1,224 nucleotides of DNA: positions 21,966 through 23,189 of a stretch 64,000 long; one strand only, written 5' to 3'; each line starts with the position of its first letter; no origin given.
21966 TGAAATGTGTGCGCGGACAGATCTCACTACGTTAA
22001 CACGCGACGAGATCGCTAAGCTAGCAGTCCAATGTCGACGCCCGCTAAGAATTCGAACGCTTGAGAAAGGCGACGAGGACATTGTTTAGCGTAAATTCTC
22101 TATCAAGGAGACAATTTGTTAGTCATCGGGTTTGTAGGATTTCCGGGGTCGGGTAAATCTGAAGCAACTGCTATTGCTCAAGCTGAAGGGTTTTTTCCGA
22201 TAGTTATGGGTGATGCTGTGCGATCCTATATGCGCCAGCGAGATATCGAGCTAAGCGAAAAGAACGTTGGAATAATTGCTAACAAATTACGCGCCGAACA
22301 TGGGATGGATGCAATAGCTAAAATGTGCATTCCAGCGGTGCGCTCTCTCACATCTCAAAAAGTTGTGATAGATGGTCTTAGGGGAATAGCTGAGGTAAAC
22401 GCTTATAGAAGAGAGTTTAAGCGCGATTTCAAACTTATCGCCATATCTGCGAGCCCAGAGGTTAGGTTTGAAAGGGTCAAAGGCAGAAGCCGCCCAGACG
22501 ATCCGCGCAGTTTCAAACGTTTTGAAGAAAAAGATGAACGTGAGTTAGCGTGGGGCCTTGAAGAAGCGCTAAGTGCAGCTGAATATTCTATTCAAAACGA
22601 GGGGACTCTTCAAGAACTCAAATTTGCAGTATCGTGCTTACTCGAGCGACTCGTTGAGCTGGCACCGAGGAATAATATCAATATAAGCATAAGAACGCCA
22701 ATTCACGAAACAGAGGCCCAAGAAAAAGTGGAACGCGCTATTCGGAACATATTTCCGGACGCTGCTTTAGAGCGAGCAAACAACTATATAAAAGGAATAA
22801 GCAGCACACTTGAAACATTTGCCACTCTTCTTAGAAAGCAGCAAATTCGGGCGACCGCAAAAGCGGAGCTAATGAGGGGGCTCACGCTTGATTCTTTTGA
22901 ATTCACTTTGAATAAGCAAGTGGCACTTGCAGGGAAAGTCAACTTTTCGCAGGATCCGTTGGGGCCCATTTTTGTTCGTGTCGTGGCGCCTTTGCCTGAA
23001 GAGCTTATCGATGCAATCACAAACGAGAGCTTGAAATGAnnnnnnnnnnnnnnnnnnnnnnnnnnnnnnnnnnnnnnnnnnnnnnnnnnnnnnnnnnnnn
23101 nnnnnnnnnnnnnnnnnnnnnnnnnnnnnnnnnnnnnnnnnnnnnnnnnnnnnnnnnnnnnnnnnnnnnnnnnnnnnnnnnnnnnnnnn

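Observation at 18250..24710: Compact RNA-end-processing neighbourhood with an uncharacterised four-gene co-directional cluster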

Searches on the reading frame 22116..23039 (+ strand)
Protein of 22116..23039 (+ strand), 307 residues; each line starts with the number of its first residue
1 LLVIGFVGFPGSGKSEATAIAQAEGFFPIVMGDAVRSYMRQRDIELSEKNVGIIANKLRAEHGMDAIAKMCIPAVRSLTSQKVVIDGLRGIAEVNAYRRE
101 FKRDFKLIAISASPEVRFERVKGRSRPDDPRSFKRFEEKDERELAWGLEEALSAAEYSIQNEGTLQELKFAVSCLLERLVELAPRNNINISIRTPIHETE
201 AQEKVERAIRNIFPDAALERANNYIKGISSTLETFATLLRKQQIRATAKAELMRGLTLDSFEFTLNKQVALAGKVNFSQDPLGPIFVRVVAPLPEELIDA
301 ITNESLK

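Call 3: search_protein_families(library=pfam, proteins=[window:22116-23039:+], max_evalue=0.01)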
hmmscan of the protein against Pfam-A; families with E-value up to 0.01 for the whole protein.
window:22116-23039:+ (307 aa): 4 families
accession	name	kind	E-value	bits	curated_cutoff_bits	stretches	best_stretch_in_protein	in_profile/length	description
PF13238.12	AAA_18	-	4.7e-12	46.9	29.4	1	4-132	1-119/128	AAA domain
PF13207.12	AAA_17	-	4.4e-11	43.6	27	1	7-129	1-130/136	AAA domain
PF01877.22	RNA_binding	-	4.7e-11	43.5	26.9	1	189-280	1-110/120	RNA binding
PF13671.12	AAA_33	-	7.2e-05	23.6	27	1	3-131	1-125/143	AAA domain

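Call 4: search_protein_families(library=ncbifam, proteins=[window:22116-23039:+], max_evalue=0.01)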
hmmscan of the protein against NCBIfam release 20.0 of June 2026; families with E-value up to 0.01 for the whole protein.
window:22116-23039:+ (307 aa): 7 families
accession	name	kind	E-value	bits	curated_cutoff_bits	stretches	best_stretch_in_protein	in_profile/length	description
NF001687.0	PRK00447.1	equivalog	5.8e-18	65.2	149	1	189-303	4-129/145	hypothetical protein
NF006226.0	PRK08356.1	equivalog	3.3e-13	49.8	189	1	54-179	70-193/195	hypothetical protein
NF041025.1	antiphage_deaminase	equivalog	1.4e-07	30.7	400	1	32-177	68-207/437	anti-phage dCTP deaminase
NF011141.0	PRK14555.1-1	equivalog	0.00012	22.1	140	1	189-223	8-43/142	RNA-binding protein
TIGR01351.1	adk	subfamily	0.00018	21.2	168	1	6-125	4-128/212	adenylate kinase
TIGR02173.1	cyt_kin_arch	equivalog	0.0023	18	102.1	1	3-142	2-128/169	(d)CMP kinase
NF001384.0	PRK00279.2-2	equivalog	0.006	16.3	152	0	6-129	7-136/191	adenylate kinase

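Call 8: find_homologous_proteins(query=window:22116-23036:+, max_evalue=0.00001)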
Query window:22116-23036:+ (307 aa): 120 proteins with E <= 0.00001 among 8000 candidates.
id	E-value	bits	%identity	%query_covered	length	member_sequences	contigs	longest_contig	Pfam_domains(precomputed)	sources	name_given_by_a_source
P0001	5.2e-192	654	99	100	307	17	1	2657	PF13207.13,PF01877.23,PF13238.13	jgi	-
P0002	4.2e-178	609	94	100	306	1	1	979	PF13207.13,PF01877.23,PF13238.13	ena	-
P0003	1.1e-172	591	90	100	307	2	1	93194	PF13207.13,PF01877.23,PF13238.13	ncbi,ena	-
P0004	9.6e-171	584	89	100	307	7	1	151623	PF13207.13,PF01877.23,PF13238.13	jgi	-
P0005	5.1e-164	562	85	100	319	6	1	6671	PF13207.13,PF01877.23,PF13238.13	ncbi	ncbi:MAG: AAA family ATPase [Euryarchaeota archaeon]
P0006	1.0e-153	529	79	100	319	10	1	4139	PF13207.13,PF01877.23,PF13238.13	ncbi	ncbi:MAG: AAA family ATPase [Halobacteriota archaeon]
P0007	6.7e-153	526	80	100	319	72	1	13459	PF13207.13,PF01877.23,PF13238.13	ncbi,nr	ncbi:MAG: flagellar hook-basal body complex protein FliE [Euryarchaeota archaeon]|nr:flagellar hook-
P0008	1.3e-152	525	78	100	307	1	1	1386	PF13207.13,PF01877.23,PF13238.13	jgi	jgi:predicted RNA binding protein with dsRBD fold (UPF0201 family)/dephospho-CoA kinase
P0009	2.4e-152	524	79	100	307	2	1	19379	PF13207.13,PF01877.23,PF13238.13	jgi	jgi:predicted RNA binding protein with dsRBD fold (UPF0201 family)/dephospho-CoA kinase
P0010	3.7e-152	523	79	100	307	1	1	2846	PF13207.13,PF01877.23,PF13238.13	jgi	jgi:predicted RNA binding protein with dsRBD fold (UPF0201 family)/dephospho-CoA kinase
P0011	1.0e-151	522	79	100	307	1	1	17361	PF13207.13,PF01877.23,PF13238.13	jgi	jgi:predicted RNA binding protein with dsRBD fold (UPF0201 family)/dephospho-CoA kinase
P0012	2.1e-144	498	76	100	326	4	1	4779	PF13207.13,PF01877.23,PF13238.13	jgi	jgi:predicted RNA binding protein with dsRBD fold (UPF0201 family)/dephospho-CoA kinase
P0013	4.5e-144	497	76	100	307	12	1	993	PF13207.13,PF01877.23,PF13238.13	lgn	-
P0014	1.1e-142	492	75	100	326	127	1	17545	PF13207.13,PF01877.23,PF13238.13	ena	-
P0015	1.9e-142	492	74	100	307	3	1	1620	PF13207.13,PF01877.23,PF13238.13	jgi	jgi:predicted RNA binding protein with dsRBD fold (UPF0201 family)/dephospho-CoA kinase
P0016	6.0e-142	490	75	100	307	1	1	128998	PF13207.13,PF01877.23,PF13238.13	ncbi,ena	-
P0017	6.5e-142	490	75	100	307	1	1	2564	PF13207.13,PF01877.23,PF13238.13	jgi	jgi:predicted RNA binding protein with dsRBD fold (UPF0201 family)/dephospho-CoA kinase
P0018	1.0e-141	489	75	100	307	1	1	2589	PF13207.13,PF01877.23,PF13238.13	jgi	jgi:predicted RNA binding protein with dsRBD fold (UPF0201 family)/dephospho-CoA kinase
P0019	1.0e-141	489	75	100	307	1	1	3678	PF13207.13,PF01877.23,PF13238.13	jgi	jgi:predicted RNA binding protein with dsRBD fold (UPF0201 family)/dephospho-CoA kinase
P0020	1.6e-141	489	75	100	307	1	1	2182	PF13207.13,PF01877.23,PF13238.13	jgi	jgi:predicted RNA binding protein with dsRBD fold (UPF0201 family)/dephospho-CoA kinase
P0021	1.8e-141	488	74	100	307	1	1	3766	PF13207.13,PF01877.23,PF13238.13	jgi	jgi:predicted RNA binding protein with dsRBD fold (UPF0201 family)/dephospho-CoA kinase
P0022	1.8e-141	488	75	100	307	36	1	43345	PF13207.13,PF01877.23,PF13238.13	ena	-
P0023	2.3e-141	488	75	100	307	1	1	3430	PF13207.13,PF01877.23,PF13238.13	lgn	-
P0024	1.5e-139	482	73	100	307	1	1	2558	PF13207.13,PF01877.23,PF13238.13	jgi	jgi:predicted RNA binding protein with dsRBD fold (UPF0201 family)/dephospho-CoA kinase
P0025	3.4e-139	481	75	100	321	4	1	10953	PF13207.13,PF01877.23,PF13238.13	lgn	-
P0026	5.4e-139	480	74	99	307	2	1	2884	PF13207.13,PF01877.23,PF13238.13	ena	-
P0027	1.1e-136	473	73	99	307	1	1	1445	PF13207.13,PF01877.23,PF13238.13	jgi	jgi:predicted RNA binding protein with dsRBD fold (UPF0201 family)/dephospho-CoA kinase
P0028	1.8e-135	469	71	100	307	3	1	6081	PF13207.13,PF01877.23,PF13238.13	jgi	jgi:predicted RNA binding protein with dsRBD fold (UPF0201 family)/dephospho-CoA kinase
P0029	1.1e-134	466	71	99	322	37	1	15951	PF13671.13,PF13207.13,PF01877.23,PF13238.13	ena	-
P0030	8.0e-133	460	71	100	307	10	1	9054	PF13207.13,PF01877.23,PF13238.13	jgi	jgi:predicted RNA binding protein with dsRBD fold (UPF0201 family)/dephospho-CoA kinase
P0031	5.1e-131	454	70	100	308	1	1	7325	PF13207.13,PF01877.23,PF13238.13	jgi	jgi:predicted RNA binding protein with dsRBD fold (UPF0201 family)/dephospho-CoA kinase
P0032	1.7e-128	446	68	100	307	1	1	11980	PF13207.13,PF01877.23,PF13238.13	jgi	jgi:predicted RNA binding protein with dsRBD fold (UPF0201 family)/dephospho-CoA kinase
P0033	1.3e-127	443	70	100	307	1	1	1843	PF13207.13,PF01877.23,PF13238.13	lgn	-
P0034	1.2e-126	440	69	100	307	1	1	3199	PF13207.13,PF01877.23,PF13238.13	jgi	jgi:predicted RNA binding protein with dsRBD fold (UPF0201 family)/dephospho-CoA kinase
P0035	2.6e-112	393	61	99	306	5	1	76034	PF13207.13,PF01877.23,PF13238.13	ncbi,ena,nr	ncbi:MAG TPA: AAA family ATPase [Candidatus Bathyarchaeia archaeon]|nr:AAA family ATPase [Candidatus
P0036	2.2e-111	390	62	99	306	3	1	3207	PF13207.13,PF01877.23,PF13238.13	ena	-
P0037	1.5e-109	384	62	99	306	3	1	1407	PF13207.13,PF01877.23,PF13238.13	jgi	-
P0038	3.2e-109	383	76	78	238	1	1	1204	PF01877.23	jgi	jgi:predicted RNA binding protein with dsRBD fold (UPF0201 family)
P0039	1.7e-107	377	68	84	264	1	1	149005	PF01877.23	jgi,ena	-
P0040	3.6e-103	363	56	99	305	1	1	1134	PF13207.13,PF01877.23,PF13238.13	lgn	-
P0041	9.5e-101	355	55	99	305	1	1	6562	PF13207.13,PF01877.23,PF13238.13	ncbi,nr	ncbi:MAG: flagellar hook-basal body complex protein FliE [Euryarchaeota archaeon]|nr:flagellar hook-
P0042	2.1e-99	350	55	99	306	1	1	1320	PF13207.13,PF01877.23,PF13238.13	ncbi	-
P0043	4.2e-98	346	54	99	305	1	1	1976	PF13207.13,PF01877.23,PF13238.13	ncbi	-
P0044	2.2e-97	344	56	99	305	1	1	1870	PF13207.13,PF01877.23,PF13238.13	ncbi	-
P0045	8.6e-97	342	53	98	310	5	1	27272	PF13671.13,PF13207.13,PF01877.23,PF13238.13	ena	-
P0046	1.3e-96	341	53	99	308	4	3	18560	PF13207.13,PF01877.23,PF13238.13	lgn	-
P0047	3.1e-96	340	55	99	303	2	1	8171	PF13207.13,PF01877.23,PF13238.13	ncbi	-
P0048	8.1e-96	339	55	99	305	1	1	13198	PF13207.13,PF01877.23,PF13238.13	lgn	-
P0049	2.2e-95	337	52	99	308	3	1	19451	PF13671.13,PF13207.13,PF01877.23,PF13238.13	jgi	jgi:predicted RNA binding protein with dsRBD fold (UPF0201 family)/dephospho-CoA kinase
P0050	2.9e-95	337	54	98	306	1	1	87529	PF13671.13,PF13207.13,PF01877.23,PF13238.13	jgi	jgi:dephospho-CoA kinase/predicted RNA binding protein with dsRBD fold (UPF0201 family)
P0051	5.0e-93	329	52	99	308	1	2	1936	PF13207.13,PF01877.23,PF13238.13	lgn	-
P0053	1.4e-86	308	51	96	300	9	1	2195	PF13207.13,PF01877.23,PF13238.13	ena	-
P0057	2.1e-70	255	68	61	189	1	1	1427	PF01877.23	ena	-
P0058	2.1e-65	239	44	93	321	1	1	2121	PF13207.13,PF01877.23,PF13238.13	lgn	-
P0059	1.2e-63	233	67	57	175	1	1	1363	PF01877.23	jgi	jgi:predicted RNA binding protein with dsRBD fold (UPF0201 family)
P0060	2.3e-54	203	39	96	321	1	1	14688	PF13671.13,PF13207.13,PF01877.23,PF13238.13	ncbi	ncbi:MAG: RNA-binding domain-containing protein [Candidatus Hadarchaeales archaeon]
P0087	4.8e-31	126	41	58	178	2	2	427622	PF13207.13,PF13238.13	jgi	jgi:dephospho-CoA kinase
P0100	1.1e-24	105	35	64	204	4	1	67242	PF13671.13,PF13207.13,PF13238.13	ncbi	ncbi:MAG: AAA family ATPase [Candidatus Kariarchaeaceae archaeon]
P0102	4.4e-23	100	37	58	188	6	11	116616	PF13671.13,PF13207.13,PF13238.13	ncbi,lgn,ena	-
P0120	5.6e-6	44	35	37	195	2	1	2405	PF01877.23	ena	-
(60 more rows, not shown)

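Call 9: find_encoding_contigs(protein=P0016, flank=8000, max_places=2)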
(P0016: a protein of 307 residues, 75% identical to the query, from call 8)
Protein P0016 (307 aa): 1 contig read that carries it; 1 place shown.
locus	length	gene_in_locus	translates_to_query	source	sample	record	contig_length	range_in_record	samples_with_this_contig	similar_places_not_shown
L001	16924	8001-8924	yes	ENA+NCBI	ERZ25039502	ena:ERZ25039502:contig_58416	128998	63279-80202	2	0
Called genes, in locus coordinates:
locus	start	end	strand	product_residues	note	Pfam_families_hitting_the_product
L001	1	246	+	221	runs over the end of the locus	PF06550:SPP, PF04258:Peptidase_A22B (weak)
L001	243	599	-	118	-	PF06858:NOG1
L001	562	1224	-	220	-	PF17835:NOG1_N, PF01926:MMR_HSR1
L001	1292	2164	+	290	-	PF02082:Rrf2 (weak), PF03444:WHD_HrcA, PF00571:CBS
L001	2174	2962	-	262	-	PF00571:CBS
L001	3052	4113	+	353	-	PF00850:Hist_deacetyl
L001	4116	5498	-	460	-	PF09249:tRNA_NucTransf2, PF21133:CAA_C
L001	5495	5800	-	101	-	PF02834:LigT_PEase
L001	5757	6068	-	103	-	PF02834:LigT_PEase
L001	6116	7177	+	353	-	PF23900:PRS2_N, PF00004:AAA, PF23902:AAA_lid_PRS2_C, PF17862:AAA_lid_3 (weak)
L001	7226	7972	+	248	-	PF13353:Fer4_12, PF04055:Radical_SAM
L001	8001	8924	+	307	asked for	PF13207:AAA_17, PF13238:AAA_18, PF01877:RNA_binding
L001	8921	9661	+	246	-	PF01261:AP_endonuc_2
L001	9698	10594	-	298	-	PF23023:Anti-Pycsar_Apyc1, PF00753:Lactamase_B, PF12706:Lactamase_B_2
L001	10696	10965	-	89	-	-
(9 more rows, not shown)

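Call 10: find_encoding_contigs(protein=P0035, flank=8000, max_places=2)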
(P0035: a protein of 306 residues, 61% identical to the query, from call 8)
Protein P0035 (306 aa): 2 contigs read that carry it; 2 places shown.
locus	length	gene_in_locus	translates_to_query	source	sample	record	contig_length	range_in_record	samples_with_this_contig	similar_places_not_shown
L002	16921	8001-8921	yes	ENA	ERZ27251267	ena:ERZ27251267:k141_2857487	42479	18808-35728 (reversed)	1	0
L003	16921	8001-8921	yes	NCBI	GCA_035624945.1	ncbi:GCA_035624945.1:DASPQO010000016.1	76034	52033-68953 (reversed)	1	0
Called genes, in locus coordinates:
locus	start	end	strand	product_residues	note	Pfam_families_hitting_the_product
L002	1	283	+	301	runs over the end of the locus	PF06550:SPP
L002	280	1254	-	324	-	PF17835:NOG1_N, PF01926:MMR_HSR1, PF02421:FeoB_N, PF06858:NOG1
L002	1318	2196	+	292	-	PF02082:Rrf2 (weak), PF03444:WHD_HrcA, PF08279:HTH_11 (weak), PF00571:CBS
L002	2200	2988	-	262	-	PF00571:CBS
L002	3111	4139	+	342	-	PF00850:Hist_deacetyl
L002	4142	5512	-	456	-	PF01909:NTP_transf_2, PF09249:tRNA_NucTransf2, PF21133:CAA_C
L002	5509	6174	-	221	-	PF10469:AKAP7_NLS, PF02834:LigT_PEase, PF13563:2_5_RNA_ligase2, PF02834:LigT_PEase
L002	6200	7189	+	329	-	PF23900:PRS2_N, PF00004:AAA, PF23902:AAA_lid_PRS2_C, PF17862:AAA_lid_3 (weak)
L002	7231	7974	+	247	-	PF13353:Fer4_12, PF04055:Radical_SAM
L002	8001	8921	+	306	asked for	PF13207:AAA_17, PF13238:AAA_18, PF01877:RNA_binding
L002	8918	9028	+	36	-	-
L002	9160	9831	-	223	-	PF12706:Lactamase_B_2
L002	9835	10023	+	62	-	-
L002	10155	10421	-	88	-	-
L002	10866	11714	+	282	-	-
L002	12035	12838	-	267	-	PF01896:DNA_primase_S (faint)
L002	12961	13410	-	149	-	PF13404:HTH_AsnC-type, PF13412:HTH_24, PF01037:AsnC_trans_reg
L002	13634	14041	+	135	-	-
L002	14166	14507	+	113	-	-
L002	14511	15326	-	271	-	-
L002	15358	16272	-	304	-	PF01634:HisG, PF08029:HisG_C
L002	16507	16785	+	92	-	-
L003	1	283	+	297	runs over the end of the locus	PF06550:SPP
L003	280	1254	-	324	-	PF17835:NOG1_N, PF01926:MMR_HSR1, PF02421:FeoB_N, PF06858:NOG1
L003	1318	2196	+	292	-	PF02082:Rrf2 (weak), PF03444:WHD_HrcA, PF08279:HTH_11 (weak), PF00571:CBS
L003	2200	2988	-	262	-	PF00571:CBS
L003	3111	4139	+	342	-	PF00850:Hist_deacetyl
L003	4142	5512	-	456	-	PF01909:NTP_transf_2, PF09249:tRNA_NucTransf2, PF21133:CAA_C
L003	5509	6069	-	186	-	PF02834:LigT_PEase, PF10469:AKAP7_NLS, PF13563:2_5_RNA_ligase2, PF02834:LigT_PEase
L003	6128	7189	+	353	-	PF23900:PRS2_N, PF00004:AAA, PF23902:AAA_lid_PRS2_C, PF17862:AAA_lid_3 (faint)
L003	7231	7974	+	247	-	PF13353:Fer4_12, PF04055:Radical_SAM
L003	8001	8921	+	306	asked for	PF13207:AAA_17, PF13238:AAA_18, PF01877:RNA_binding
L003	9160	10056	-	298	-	PF23023:Anti-Pycsar_Apyc1, PF00753:Lactamase_B, PF12706:Lactamase_B_2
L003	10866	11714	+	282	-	-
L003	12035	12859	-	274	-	PF01896:DNA_primase_S (faint)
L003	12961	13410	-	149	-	PF01022:HTH_5 (weak), PF08280:HTH_Mga (weak), PF13404:HTH_AsnC-type, PF13412:HTH_24, PF24034:DUF7343 (faint), PF08279:HTH_11 (weak), PF13384:HTH_23 (weak), PF01037:AsnC_trans_reg, +1 more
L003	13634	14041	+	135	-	-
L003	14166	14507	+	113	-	-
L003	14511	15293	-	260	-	-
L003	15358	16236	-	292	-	PF01634:HisG, PF08029:HisG_C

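Call 11: find_encoding_contigs(protein=P0050, flank=8000, max_places=2)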
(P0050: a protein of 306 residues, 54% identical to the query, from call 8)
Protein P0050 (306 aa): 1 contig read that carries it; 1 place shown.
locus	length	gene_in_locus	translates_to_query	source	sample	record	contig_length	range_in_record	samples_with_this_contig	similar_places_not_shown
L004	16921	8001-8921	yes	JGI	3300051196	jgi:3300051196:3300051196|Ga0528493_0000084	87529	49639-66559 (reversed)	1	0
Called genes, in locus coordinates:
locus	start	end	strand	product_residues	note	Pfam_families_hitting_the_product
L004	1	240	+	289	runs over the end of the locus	PF06550:SPP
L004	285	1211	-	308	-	PF17835:NOG1_N, PF01926:MMR_HSR1, PF02421:FeoB_N, PF06858:NOG1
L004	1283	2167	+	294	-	PF02082:Rrf2 (weak), PF03444:WHD_HrcA, PF00571:CBS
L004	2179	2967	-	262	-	PF00571:CBS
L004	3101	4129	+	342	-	PF00850:Hist_deacetyl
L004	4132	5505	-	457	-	PF01909:NTP_transf_2, PF09249:tRNA_NucTransf2, PF21133:CAA_C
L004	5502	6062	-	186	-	PF10469:AKAP7_NLS, PF02834:LigT_PEase, PF13563:2_5_RNA_ligase2, PF02834:LigT_PEase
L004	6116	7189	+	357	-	PF23900:PRS2_N, PF00004:AAA, PF23902:AAA_lid_PRS2_C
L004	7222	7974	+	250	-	PF13353:Fer4_12, PF04055:Radical_SAM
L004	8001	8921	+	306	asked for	PF13207:AAA_17, PF13238:AAA_18, PF13671:AAA_33 (weak), PF01877:RNA_binding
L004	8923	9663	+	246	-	PF01261:AP_endonuc_2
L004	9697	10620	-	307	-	PF13691:Lactamase_B_4 (weak), PF23023:Anti-Pycsar_Apyc1, PF00753:Lactamase_B, PF12706:Lactamase_B_2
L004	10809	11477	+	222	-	PF18204:PGF-CTERM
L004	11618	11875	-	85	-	-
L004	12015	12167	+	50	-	-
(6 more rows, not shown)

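Call 13: find_encoding_contigs(protein=P0060, flank=8000, max_places=2)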
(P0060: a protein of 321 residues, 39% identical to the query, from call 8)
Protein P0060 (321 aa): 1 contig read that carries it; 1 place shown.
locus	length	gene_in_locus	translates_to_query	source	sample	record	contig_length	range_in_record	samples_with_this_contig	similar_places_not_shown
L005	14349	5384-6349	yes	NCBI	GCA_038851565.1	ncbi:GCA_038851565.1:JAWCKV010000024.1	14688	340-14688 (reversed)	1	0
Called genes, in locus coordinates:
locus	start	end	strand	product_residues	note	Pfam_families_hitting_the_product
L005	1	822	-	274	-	PF13522:GATase_6, PF13537:GATase_7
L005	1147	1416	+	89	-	PF24034:DUF7343 (weak)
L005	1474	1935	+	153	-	PF01967:MoaC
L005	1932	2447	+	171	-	PF00994:MoCF_biosynth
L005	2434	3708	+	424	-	PF03453:MoeA_N, PF00994:MoCF_biosynth, PF03454:MoeA_C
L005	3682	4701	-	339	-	-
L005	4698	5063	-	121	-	-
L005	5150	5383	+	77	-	PF01037:AsnC_trans_reg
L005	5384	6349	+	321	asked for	PF13207:AAA_17, PF13238:AAA_18, PF13671:AAA_33 (weak), PF01877:RNA_binding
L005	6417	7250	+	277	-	PF00175:NAD_binding_1 (weak), PF10418:DHODB_Fe-S_bind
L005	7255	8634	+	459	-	PF14691:Fer4_20, PF01262:AlaDh_PNT_C (faint), PF01266:DAO (weak), PF03807:F420_oxidored (faint), PF07992:Pyr_redox_2, PF13241:NAD_binding_7 (faint), PF13450:NAD_binding_8, PF00070:Pyr_redox, +2 more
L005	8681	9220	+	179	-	PF00383:dCMP_cyt_deam_1, PF14437:MafB19-deam (weak)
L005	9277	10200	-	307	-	PF23023:Anti-Pycsar_Apyc1, PF00753:Lactamase_B, PF12706:Lactamase_B_2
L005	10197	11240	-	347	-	PF02926:THUMP (weak), PF01555:N6_N4_Mtase (faint), PF01170:UPF0020, PF03602:Cons_hypoth95 (weak), PF13847:Methyltransf_31, PF13649:Methyltransf_25 (faint)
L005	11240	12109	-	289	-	PF13793:Pribosyltran_N, PF00156:Pribosyltran, PF14572:Pribosyl_synth (weak)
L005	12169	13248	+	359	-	PF13353:Fer4_12 (weak), PF04055:Radical_SAM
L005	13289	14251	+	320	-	PF00365:PFK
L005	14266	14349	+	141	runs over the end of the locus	PF00753:Lactamase_B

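Call 38: search_solved_structures(query=window:22116-23036:+, max_evalue=1)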
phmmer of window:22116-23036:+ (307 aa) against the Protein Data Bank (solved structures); distinct sequences matched with E-value up to 1: 13.
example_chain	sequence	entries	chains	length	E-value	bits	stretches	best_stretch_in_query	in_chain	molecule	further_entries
3lw7_A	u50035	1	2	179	2.6e-22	82.6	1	3-177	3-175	Adenylate kinase related protein (AdkA-like)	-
3h0k_A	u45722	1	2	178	3.2e-22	82.3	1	3-177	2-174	UPF0200 protein SSO1041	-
3c9g_A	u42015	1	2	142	1.7e-18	70.1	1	185-286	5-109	UPF0200/UPF0201 protein AF_1395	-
2pzz_A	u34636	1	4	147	2.1e-14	56.7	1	189-301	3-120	UPF0201 protein MJ1564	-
3d7a_A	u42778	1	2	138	1.2e-08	37.8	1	190-298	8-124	UPF0201 protein PH1010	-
2nwu_A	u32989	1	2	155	0.0013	21.3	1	231-301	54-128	UPF0201 protein SSO1042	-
1uf9_A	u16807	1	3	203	0.22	14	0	2-43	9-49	TT1252 protein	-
7mq1_A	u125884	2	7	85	0.24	13.9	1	170-212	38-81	Copper-sensing transcriptional repressor csoR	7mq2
5fku_E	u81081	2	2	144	0.29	13.6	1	152-221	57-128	DNA POLYMERASE III SUBUNIT TAU | DNA POLYMERASE III TAU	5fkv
2n2u_A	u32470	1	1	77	0.33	13.4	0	192-241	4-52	OR358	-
2wny_A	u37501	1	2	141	0.49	12.8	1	189-222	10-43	CONSERVED PROTEIN MTH689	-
2aya_A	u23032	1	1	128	0.58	12.6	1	152-215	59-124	DNA polymerase III subunit tau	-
1wn2_A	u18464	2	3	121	0.71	12.3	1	234-303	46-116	Peptidyl-tRNA hydrolase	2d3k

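Call 80: search_protein_families(library=padloc, proteins=[window:22116-23036:+], max_evalue=0.001)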
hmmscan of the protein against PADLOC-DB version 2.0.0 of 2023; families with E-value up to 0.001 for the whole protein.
window:22116-23036:+ (307 aa): 1 family
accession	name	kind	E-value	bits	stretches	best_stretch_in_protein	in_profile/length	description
PDLC02373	dCTPase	-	4.9e-13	46.8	1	2-188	155-338/630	-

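Call 84: find_encoding_contigs(protein=P0100, flank=5000, max_places=1)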
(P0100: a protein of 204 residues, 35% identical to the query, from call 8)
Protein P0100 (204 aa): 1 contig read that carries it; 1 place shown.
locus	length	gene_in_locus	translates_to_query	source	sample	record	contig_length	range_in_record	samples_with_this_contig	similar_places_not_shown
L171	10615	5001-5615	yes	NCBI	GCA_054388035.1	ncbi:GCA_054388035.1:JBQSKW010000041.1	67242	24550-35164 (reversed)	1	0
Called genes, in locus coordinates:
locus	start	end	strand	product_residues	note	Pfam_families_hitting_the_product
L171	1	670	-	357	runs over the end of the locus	-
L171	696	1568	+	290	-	-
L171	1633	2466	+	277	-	-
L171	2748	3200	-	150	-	PF11848:DUF3368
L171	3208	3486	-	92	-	PF03683:UPF0175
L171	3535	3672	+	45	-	-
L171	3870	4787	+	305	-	-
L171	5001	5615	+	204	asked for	PF13207:AAA_17, PF13238:AAA_18, PF13671:AAA_33 (faint)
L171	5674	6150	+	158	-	-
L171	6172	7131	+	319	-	PF03547:Mem_trans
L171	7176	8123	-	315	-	PF23023:Anti-Pycsar_Apyc1, PF00753:Lactamase_B (weak), PF12706:Lactamase_B_2 (weak)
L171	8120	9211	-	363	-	PF01555:N6_N4_Mtase (weak), PF02926:THUMP (faint), PF01170:UPF0020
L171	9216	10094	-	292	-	PF13793:Pribosyltran_N, PF00156:Pribosyltran, PF14572:Pribosyl_synth (weak), PF14681:UPRTase (faint)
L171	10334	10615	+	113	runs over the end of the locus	PF01918:Alba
